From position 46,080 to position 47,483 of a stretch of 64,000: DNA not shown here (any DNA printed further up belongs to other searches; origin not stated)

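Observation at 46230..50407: PadR DNA-binding domain fused to a PP2C/SpoIIE phosphatase, translationally coupled to a canonical PadR-ADOP permease pair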

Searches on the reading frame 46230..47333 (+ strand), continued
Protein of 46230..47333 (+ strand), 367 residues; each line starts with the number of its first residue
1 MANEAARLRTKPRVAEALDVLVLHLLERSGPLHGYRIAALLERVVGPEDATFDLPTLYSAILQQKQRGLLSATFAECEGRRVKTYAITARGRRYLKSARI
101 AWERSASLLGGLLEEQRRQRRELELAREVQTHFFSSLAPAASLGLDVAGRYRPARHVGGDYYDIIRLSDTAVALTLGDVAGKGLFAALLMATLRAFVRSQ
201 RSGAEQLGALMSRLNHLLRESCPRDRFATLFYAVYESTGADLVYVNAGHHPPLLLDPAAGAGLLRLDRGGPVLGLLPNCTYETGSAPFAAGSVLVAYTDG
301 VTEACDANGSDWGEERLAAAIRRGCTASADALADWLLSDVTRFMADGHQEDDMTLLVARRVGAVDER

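Call 12: find_encoding_contigs(protein=P0030, flank=8000, max_places=2)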
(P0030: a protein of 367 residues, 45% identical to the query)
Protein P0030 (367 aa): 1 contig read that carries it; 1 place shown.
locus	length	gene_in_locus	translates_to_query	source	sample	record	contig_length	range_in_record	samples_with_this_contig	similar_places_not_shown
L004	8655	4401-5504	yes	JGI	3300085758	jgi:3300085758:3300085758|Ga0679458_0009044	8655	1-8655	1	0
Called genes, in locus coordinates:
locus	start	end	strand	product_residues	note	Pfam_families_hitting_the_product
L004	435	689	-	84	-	-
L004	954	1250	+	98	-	-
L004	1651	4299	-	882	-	PF12704:MacB_PCD, PF02687:FtsX, PF12704:MacB_PCD, PF02687:FtsX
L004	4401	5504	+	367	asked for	PF03551:PadR, PF07228:SpoIIE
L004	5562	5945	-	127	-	PF03551:PadR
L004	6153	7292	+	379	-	PF03928:HbpS-like, PF01590:GAF (faint), PF13185:GAF_2 (faint), PF03928:HbpS-like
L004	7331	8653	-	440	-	?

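Call 13: find_encoding_contigs(protein=P0001, flank=10000, max_places=2)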
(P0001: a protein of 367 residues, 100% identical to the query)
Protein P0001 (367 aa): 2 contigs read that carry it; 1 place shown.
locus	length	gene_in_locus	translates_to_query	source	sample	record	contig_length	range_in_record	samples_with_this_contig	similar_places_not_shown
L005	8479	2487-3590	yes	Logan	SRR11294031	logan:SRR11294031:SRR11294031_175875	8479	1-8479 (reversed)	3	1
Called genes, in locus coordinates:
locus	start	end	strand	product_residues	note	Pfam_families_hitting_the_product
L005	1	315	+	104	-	?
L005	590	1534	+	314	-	-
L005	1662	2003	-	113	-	-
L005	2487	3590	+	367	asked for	PF03551:PadR, PF07228:SpoIIE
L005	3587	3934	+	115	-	PF03551:PadR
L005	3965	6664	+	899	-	PF12704:MacB_PCD, PF02687:FtsX, PF12704:MacB_PCD, PF02687:FtsX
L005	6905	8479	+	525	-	?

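Call 14: find_encoding_contigs(protein=P0071, flank=8000, max_places=2)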
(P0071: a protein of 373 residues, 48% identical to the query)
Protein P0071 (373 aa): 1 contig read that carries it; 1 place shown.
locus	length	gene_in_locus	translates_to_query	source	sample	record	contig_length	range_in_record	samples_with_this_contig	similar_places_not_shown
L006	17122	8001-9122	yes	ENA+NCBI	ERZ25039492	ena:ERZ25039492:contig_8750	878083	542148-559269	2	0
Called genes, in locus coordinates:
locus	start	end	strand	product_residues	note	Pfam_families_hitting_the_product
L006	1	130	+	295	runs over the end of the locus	PF11004:Kdo_hydroxy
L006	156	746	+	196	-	PF04191:PEMT, PF04140:ICMT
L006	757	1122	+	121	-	PF04237:YjbR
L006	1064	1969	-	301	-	PF02739:5_3_exonuc_N, PF01367:5_3_exonuc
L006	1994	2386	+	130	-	-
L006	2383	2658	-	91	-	-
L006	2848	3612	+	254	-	PF02401:LYTB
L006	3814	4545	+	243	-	-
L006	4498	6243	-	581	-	PF07969:Amidohydro_3, PF01979:Amidohydro_1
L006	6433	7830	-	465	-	-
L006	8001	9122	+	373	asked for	PF00392:GntR, PF07228:SpoIIE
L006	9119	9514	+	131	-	PF00392:GntR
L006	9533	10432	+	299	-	PF00005:ABC_tran, PF13304:AAA_21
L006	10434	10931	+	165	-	-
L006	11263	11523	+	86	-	PF05052:MerE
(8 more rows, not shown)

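Call 20: search_protein_families(library=pfam, proteins=[L001:11095-11400:+, L003:9139-9440:+], max_evalue=10)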
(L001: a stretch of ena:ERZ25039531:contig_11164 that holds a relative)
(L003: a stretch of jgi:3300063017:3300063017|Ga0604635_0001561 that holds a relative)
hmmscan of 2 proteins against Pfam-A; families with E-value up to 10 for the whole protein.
L001:11095-11400:+ (102 aa): 0 families

L003:9139-9440:+ (100 aa): 0 families

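Call 22: find_related_loci(query=A1, collection=genome_contigs, flank=6000)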
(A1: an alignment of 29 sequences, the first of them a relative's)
Query A1 (367 aa) in genome_contigs; peptide patterns used: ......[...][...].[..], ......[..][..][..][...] (x = any residue, [..] = any of these).
600 stretches matched a pattern (row limit reached: there are more); 586 encode a relative of the query (tblastn E <= 1e-3); the best 80 are kept; 80 distinct loci.
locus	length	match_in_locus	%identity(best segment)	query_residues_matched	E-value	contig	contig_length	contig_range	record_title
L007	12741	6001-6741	45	115-359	3e-61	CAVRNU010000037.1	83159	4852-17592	MAG: Bryobacterales bacterium isolate MFD01248.bin.1.14 genome assembly, contig: contig_29575, whole genome shotgun sequ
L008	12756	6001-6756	45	118-367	6e-61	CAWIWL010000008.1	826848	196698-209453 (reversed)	MAG: uncultured Acidobacteriota bacterium isolate MFD04850.bin.1.225 genome assembly, contig: contig_1881, whole genome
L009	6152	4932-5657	44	118-359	1e-59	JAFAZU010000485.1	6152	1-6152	MAG: Acidobacteriaceae bacterium isolate CP_BM_RX_R9_13 BM_RX_R9_k147_4253243, whole genome shotgun sequence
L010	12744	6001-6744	44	115-359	2e-59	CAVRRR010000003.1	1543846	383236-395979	MAG: Terriglobia bacterium isolate MFD09603.bin.1.95 genome assembly, contig: contig_19977, whole genome shotgun sequenc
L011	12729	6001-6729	43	115-359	1e-58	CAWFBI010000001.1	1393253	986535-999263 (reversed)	MAG: uncultured Acidobacteriaceae bacterium isolate MFD02248.bin.2.22 genome assembly, contig: contig_13806, whole genom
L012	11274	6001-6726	45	115-359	3e-57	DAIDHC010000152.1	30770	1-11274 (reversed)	MAG TPA_asm: Bryobacterales bacterium isolate clean337 k141_728384, whole genome shotgun sequence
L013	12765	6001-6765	46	105-359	3e-57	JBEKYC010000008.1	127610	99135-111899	MAG: Bryobacteraceae bacterium isolate SPRUCE 666 SPRUCE_666_8, whole genome shotgun sequence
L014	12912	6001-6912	35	52-360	8e-56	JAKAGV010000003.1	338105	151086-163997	MAG: Bacteroidetes bacterium isolate WY2.bin67 NODE_20_length_338105_cov_17.097000, whole genome shotgun sequence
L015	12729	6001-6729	44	115-359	1e-55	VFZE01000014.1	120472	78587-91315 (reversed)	MAG: Acidimicrobiia bacterium isolate K_DeepCast_65m_m1_022 K_DeepCast_65m_m1_022_Ga0194128_10000164, whole genome shotg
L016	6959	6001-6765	43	104-359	4e-55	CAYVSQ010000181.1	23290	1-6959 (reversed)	MAG TPA_asm: uncultured Acidobacteriaceae bacterium isolate binchicken_co131_455 genome assembly, contig: k141_2483416,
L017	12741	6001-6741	42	115-359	2e-55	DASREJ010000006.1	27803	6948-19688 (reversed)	MAG TPA_asm: Bryobacteraceae bacterium isolate SMAG_U10003 k141_2145372, whole genome shotgun sequence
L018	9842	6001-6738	45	115-359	3e-55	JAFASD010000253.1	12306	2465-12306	MAG: Acidobacteriaceae bacterium isolate CP_BM_ER_R8_9 BM_ER_R8_k147_2957484, whole genome shotgun sequence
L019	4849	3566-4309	43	115-361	4e-55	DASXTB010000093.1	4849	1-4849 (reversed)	MAG TPA_asm: Acidobacteriota bacterium isolate SMAG_U4681 k141_669629, whole genome shotgun sequence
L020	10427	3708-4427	44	121-359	5e-55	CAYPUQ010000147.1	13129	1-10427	MAG TPA_asm: uncultured Solibacteraceae bacterium isolate SRP217488_co1_14 genome assembly, contig: NODE_3427_length_131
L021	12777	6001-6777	43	105-359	9e-55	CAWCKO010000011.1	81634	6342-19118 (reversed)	MAG: uncultured Acidobacteriaceae bacterium isolate MFD01248.bin.1.32 genome assembly, contig: contig_14307, whole genom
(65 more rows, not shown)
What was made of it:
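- Tried and rejected: genome_contigs scan with the full-length alignment (call 22).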

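Call 27: list_cluster_members(proteins=[P0006, P0007, P0003, P0071, P0098])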
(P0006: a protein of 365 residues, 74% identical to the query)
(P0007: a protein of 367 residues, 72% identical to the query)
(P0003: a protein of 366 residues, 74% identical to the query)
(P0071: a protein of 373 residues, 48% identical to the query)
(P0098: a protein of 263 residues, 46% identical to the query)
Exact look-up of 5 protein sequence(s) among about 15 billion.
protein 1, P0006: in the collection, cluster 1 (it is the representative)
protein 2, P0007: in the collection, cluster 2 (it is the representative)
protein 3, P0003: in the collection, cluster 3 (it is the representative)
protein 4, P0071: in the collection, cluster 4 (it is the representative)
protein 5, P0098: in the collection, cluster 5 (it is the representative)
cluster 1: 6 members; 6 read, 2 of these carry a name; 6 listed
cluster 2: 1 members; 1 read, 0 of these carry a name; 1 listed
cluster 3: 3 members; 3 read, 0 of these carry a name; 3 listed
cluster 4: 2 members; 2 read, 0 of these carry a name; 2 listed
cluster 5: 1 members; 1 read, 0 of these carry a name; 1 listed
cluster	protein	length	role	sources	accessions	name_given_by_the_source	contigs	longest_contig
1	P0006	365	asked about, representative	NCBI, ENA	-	-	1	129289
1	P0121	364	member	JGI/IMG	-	serine phosphatase RsbU (regulator of sigma subunit)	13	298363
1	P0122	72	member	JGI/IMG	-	sigma-B regulation protein RsbU (phosphoserine phosphatase)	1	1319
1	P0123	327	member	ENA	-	-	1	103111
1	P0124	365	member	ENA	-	-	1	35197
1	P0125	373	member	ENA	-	-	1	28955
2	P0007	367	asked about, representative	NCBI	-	-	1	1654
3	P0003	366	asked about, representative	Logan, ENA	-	-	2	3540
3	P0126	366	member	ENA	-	-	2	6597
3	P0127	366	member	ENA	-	-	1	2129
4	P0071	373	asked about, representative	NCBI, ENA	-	-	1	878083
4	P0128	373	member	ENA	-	-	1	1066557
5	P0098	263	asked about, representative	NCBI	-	-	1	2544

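Call 28: search_solved_structures(query=A1, max_evalue=0.001, show_alignments=2)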
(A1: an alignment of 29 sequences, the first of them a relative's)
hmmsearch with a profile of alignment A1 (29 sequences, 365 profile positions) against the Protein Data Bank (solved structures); distinct sequences matched with E-value up to 0.001: 45.
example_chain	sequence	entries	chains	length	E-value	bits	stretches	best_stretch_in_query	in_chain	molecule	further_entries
3ke6_A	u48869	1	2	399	1.1e-19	73.6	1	141-360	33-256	Protein Rv1364c/MT1410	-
3eq2_A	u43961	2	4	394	3.5e-17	65.4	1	117-305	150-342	Probable two-component response regulator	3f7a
3es2_A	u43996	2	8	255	3.5e-17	65.4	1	126-305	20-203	Probable two-component response regulator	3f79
5mqh_A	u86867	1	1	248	2.7e-15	59.1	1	155-360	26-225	Serine phosphatase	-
3t91_A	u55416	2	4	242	2e-14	56.3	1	156-360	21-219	Stage II sporulation protein E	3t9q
5ucg_A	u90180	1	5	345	4.6e-14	55.1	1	155-360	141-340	Stage II sporulation protein E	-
9qbc_A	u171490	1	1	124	4.3e-10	42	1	14-114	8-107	PadR-family transcriptional regulator PadR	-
5dym_A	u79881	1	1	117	6.7e-10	41.4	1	9-116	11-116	PadR-family transcriptional regulator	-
1xma_A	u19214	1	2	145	9.4e-10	40.9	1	12-117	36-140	Predicted transcriptional regulator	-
9qbd_A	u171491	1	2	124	4e-09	38.8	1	14-114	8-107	PadR-family transcriptional regulator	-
6k4e_A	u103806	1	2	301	6.1e-09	38.2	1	112-359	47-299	Putative serine phosphatase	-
3l7w_A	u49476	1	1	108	4.5e-08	35.4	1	18-118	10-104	Putative uncharacterized protein SMU.1704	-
4ejo_A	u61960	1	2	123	6.7e-08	34.8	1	16-120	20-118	Transcriptional regulator, PadR-like family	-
6vwe_A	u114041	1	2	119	6.9e-08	34.8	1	13-116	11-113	Transcriptional regulator, PadR-like family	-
3f8b_A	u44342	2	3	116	7.7e-08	34.6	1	14-116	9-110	Transcriptional regulator, PadR-like family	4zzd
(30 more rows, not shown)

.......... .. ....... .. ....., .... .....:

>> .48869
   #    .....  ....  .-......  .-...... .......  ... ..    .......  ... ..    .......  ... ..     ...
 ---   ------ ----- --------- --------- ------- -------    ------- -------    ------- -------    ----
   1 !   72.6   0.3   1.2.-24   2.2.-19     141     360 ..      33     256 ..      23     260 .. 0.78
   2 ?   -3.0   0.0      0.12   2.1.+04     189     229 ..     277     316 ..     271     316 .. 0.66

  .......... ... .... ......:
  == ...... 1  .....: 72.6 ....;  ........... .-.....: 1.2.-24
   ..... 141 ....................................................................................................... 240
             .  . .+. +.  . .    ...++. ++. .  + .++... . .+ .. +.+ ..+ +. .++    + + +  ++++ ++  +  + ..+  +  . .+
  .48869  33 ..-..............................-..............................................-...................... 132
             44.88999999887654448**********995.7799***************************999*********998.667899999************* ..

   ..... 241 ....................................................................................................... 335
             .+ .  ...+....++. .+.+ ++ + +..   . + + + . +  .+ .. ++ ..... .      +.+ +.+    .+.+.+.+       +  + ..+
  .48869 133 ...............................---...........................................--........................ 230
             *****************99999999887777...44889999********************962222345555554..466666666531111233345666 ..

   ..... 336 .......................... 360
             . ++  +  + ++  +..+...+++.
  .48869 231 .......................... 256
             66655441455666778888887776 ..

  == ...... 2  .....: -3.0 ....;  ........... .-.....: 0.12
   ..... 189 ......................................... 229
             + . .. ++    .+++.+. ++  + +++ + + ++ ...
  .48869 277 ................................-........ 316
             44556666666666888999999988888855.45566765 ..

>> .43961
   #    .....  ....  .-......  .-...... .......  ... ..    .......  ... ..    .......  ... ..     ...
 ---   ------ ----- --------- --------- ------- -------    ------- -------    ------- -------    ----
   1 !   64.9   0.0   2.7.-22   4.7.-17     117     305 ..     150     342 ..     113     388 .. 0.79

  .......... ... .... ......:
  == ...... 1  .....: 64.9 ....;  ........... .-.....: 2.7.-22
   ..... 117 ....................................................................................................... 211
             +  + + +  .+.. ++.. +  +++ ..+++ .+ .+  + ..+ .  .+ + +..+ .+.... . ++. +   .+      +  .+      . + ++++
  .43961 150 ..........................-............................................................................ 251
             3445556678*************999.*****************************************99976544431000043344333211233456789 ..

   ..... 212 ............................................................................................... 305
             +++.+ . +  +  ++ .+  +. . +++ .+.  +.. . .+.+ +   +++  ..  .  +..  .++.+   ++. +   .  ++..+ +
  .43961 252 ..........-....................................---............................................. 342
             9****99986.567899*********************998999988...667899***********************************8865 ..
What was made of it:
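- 46269..46565 (+): PadR-s2 head (residues 14-112): winged helix-turn-helix plus the C-terminal dimerisation helix with Trp102. The profile matches short PadR structures (5DYM, 9QBC, LmrR 3F8B) over positions 9-116 (call 28).
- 46566..46631 (+): Helical linker (residues 113-134, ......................). It aligns with the linker region of P. aeruginosa RssB 3EQ2 (call 28).
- The head profile matches LmrR structures (call 28).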

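Call 39: predict_structure(alignment_id=A1)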
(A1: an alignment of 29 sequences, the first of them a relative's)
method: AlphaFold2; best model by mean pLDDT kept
length: 367 residues; sequences in the alignment: 29
mean_pLDDT: 79.6   pTM: 0.64
mean pLDDT of the five models: 79.6, 79.5, 78.5, 77.6, 76.6
residues with pLDDT >= 90: 135; 70-90: 145; 50-70: 58; < 50: 29
segments of 3 or more residues with pLDDT < 50: 1-12, 47-50, 104-112, 365-367
pLDDT, mean of each block of 10 residues (from residue 1): 32 63 86 83 59 76 90 82 90 80 46 56 64 59 90 77 87 91 72 75 81 85 76 91 95 83 89 84 94 94 91 94 92 95 86 93 58
secondary structure, 60 per line:
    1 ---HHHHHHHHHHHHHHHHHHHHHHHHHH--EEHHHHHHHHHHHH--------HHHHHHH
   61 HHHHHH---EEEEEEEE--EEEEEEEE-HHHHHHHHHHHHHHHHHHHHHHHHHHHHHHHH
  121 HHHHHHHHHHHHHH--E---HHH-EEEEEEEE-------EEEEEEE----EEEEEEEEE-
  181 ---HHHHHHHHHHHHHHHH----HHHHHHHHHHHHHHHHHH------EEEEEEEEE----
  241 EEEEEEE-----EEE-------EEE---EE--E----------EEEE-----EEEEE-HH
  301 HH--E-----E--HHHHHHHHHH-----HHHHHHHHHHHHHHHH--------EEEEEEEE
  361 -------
elements in order: H4-29 H34-45 H54-66 E70-77 E80-87 H89-134 E145-152 E160-166 E171-179 H184-199 H204-221 E228-236 E241-247 E253-255 E263-265 E284-287 E293-297 H299-302 H314-323 H329-344 E353-360
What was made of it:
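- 46230..47333 (+): PadR-PP2C fusion gene (367 aa). AF2 model: mean pLDDT 79.6 (call 39).
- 46566..46631 (+): AF2 predicts one continuous helix for residues 89-134 (call 39).
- AF2 predicts a continuous helix for residues 89-134 that joins the PadR wing to the PP2C (call 39).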

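Call 44: fold_search(model_id=the predicted structure, library=pdb)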
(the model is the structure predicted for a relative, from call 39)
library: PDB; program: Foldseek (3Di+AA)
matches with E <= 10: 1010; with E <= 0.001: 191
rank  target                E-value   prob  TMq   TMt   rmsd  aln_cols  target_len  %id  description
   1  6k4e_B                1.1e-13  1.00  0.55  0.79   4.2       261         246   18  SiaA-PP2C domain of Pseudomonas aeruginosa (released 2019-06-26)
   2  3eq2_B                1.3e-13  1.00  0.54  0.53  14.8       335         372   18  Structure of Hexagonal Crystal form of Pseudomonas aeruginosa RssB (released 2009-10-20)
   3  3f79_F                2.2e-13  1.00  0.51  0.76   4.8       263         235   23  Structure of pseudo-centered cell crystal form of the C-terminal phosphatase domain of P. aeruginosa RssB (released 2009-11-24)
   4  6k4e_A                2.5e-13  1.00  0.56  0.82   3.3       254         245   20  SiaA-PP2C domain of Pseudomonas aeruginosa (released 2019-06-26)
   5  5ucg_B                2.5e-13  1.00  0.48  0.52  23.6       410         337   14  Structure of the PP2C Phosphatase Domain and a Fragment of the Regulatory Domain of the Cell Fate Determinant SpoIIE f (released 2017-05-31)
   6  3f79_E                5.5e-13  1.00  0.50  0.74   4.4       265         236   21  Structure of pseudo-centered cell crystal form of the C-terminal phosphatase domain of P. aeruginosa RssB (released 2009-11-24)
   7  3f79_D                5.5e-13  1.00  0.48  0.74   5.2       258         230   22  Structure of pseudo-centered cell crystal form of the C-terminal phosphatase domain of P. aeruginosa RssB (released 2009-11-24)
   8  3f7a_B                5.5e-13  1.00  0.54  0.53  13.2       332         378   20  Structure of Orthorhombic crystal form of Pseudomonas aeruginosa RssB (released 2009-11-24)
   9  3f79_B                8.6e-13  1.00  0.49  0.74   5.0       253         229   22  Structure of pseudo-centered cell crystal form of the C-terminal phosphatase domain of P. aeruginosa RssB (released 2009-11-24)
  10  3f79_C                9.7e-13  1.00  0.51  0.78   3.9       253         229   20  Structure of pseudo-centered cell crystal form of the C-terminal phosphatase domain of P. aeruginosa RssB (released 2009-11-24)
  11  3ke6_A                1.0e-12  1.00  0.50  0.52   3.5       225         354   26  The crystal structure of the RsbU and RsbW domains of Rv1364c from Mycobacterium tuberculosis (released 2010-11-10)
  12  3f7a_A                2.5e-12  1.00  0.49  0.48  13.8       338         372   18  Structure of Orthorhombic crystal form of Pseudomonas aeruginosa RssB (released 2009-11-24)
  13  3ke6_B                3.2e-12  1.00  0.50  0.52   3.7       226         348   28  The crystal structure of the RsbU and RsbW domains of Rv1364c from Mycobacterium tuberculosis (released 2010-11-10)
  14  3pu9_A                5.0e-12  1.00  0.52  0.78   3.1       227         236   20  Crystal structure of serine/threonine phosphatase Sphaerobacter thermophilus DSM 20745 (released 2010-12-22)
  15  3eq2_A                5.0e-12  1.00  0.52  0.52  14.2       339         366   18  Structure of Hexagonal Crystal form of Pseudomonas aeruginosa RssB (released 2009-10-20)
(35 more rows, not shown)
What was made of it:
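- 46632..47309 (+): SpoIIE/RsbU-type PP2C (PPM) catalytic domain (residues 135-360). Foldseek: SiaA-PP2C 6K4E, RssB 3F79/3F7A, Rv1364c 3KE6, SpoIIE 5UCG, all at E about 1e-13 to 1e-12 (call 44).
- On SpoIIE/RsbU-type PPM phosphatase (PF07228): Fold matches to SiaA, RssB, SpoIIE and Rv1364c (call 44).
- The linker and PP2C align with P. aeruginosa RssB (REC-PP2C), Rv1364c and SiaA (calls 28, 44).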

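Call 46: search_protein_representatives(alignment_id=A1)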
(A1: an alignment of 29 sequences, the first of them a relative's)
Query: 29 sequences, 365 profile positions. Proteins with E-value up to 0.001 (for the whole library): 136686; up to 1e-10: 94814; up to 1e-30: 37242. The best 150 are listed.
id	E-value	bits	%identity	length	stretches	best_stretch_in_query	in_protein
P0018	2.7e-169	579.0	-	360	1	3-360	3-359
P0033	4.0e-152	522.5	-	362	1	1-360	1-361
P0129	6.2e-116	403.5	-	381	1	12-360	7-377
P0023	1.8e-105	369.1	-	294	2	87-237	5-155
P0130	2.3e-105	368.7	-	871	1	106-360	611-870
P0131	4.4e-101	354.6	-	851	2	103-358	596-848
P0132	1.8e-100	352.6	-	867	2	107-360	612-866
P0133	9.6e-100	350.2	-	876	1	103-361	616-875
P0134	1.3e-99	349.8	-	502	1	104-360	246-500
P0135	2.0e-99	349.2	-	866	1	103-361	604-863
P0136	2.8e-99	348.7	-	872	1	108-363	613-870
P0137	8.1e-99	347.1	-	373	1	98-362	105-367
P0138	7.4e-98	344.0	-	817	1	106-361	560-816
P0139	1.5e-97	343.0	-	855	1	104-360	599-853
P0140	1.6e-97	342.9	-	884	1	102-360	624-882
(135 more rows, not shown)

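Call 50: find_encoding_contigs(protein=P0012, flank=5000, max_places=2)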
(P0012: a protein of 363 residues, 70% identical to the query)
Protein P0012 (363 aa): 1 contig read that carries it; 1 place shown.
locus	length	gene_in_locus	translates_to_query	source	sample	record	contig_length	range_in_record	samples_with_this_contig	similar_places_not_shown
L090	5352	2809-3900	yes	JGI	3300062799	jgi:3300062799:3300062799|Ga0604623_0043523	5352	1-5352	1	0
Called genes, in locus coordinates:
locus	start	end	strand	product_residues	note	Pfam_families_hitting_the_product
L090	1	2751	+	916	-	PF01433:Peptidase_M1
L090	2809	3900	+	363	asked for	PF03551:PadR (weak), PF07228:SpoIIE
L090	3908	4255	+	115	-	PF03551:PadR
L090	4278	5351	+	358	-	?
